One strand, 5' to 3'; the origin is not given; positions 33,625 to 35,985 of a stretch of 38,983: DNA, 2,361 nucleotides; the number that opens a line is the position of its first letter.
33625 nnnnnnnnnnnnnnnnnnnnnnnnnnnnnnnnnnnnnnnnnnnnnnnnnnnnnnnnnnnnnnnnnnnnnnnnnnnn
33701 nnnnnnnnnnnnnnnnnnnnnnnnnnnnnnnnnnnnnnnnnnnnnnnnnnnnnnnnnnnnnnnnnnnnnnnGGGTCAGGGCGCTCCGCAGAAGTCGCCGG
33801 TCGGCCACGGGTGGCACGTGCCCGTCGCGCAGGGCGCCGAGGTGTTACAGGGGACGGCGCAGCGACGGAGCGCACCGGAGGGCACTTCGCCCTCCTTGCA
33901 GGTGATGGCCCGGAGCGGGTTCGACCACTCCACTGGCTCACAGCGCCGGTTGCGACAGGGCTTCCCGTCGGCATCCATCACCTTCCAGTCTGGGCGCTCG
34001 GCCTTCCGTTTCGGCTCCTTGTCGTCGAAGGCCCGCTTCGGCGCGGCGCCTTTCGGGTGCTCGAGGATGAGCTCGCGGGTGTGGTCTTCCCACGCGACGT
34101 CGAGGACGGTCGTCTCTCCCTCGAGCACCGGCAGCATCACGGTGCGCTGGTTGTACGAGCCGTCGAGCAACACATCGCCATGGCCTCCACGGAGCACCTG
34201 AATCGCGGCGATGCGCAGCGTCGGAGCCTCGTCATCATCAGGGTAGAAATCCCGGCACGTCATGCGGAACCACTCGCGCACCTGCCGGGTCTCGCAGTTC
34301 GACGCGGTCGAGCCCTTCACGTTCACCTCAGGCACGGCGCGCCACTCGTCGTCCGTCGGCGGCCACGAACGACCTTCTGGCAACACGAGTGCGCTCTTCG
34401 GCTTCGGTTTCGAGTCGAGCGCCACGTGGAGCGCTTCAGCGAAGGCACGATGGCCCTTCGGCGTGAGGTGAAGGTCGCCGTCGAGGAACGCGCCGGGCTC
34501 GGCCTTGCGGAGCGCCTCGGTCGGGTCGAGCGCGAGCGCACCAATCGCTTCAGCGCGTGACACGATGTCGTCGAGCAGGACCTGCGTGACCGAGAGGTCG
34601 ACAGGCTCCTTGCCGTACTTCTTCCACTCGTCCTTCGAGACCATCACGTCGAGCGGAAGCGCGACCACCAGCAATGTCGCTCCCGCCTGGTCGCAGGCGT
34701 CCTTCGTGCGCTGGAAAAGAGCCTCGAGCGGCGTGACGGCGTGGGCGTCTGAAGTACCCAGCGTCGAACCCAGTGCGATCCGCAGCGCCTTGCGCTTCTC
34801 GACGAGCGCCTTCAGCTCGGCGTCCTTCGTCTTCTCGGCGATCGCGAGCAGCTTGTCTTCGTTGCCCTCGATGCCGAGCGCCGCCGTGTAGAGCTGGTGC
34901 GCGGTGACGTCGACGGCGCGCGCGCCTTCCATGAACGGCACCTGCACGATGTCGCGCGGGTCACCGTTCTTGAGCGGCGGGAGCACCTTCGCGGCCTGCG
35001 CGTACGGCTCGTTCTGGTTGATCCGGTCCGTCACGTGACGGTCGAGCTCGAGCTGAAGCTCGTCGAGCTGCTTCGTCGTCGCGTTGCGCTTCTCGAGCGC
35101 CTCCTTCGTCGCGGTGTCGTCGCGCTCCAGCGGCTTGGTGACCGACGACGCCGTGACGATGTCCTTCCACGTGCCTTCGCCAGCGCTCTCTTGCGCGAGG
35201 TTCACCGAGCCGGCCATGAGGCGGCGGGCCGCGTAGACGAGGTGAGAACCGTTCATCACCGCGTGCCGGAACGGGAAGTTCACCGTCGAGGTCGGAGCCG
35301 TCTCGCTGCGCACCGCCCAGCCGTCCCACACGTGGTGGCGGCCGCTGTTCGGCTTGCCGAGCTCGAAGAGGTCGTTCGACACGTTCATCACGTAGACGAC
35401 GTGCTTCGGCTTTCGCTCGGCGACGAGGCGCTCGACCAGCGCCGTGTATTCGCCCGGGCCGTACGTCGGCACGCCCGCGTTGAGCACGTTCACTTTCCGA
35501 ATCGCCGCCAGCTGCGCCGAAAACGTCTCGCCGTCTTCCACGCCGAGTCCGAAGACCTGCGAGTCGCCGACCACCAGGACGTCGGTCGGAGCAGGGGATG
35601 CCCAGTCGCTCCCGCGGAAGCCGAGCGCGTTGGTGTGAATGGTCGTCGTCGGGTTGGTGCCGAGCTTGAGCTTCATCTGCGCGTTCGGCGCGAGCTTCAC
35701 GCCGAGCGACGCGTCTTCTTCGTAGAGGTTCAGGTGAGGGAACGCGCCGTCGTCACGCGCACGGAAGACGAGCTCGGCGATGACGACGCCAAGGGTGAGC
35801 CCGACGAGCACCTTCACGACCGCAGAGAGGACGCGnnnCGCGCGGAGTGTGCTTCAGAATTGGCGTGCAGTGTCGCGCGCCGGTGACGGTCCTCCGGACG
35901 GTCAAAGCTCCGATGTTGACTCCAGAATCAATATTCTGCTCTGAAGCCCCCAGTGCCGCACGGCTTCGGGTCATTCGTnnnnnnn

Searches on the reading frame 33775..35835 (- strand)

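Call 84: search_protein_families(library=pfam, proteins=[window:33775-35835:-], max_evalue=0.001)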
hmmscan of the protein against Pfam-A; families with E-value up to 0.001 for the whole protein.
window:33775-35835:- (686 aa): 2 families
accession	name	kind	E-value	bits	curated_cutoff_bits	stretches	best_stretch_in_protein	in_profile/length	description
PF16822.11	ALGX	-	1.8e-08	34.8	26.5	1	366-480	24-137/268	SGNH hydrolase-like domain, acetyltransferase AlgX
PF13472.12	Lipase_GDSL_2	-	0.00042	21.3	32.9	0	360-464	78-178/178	GDSL-like Lipase/Acylhydrolase family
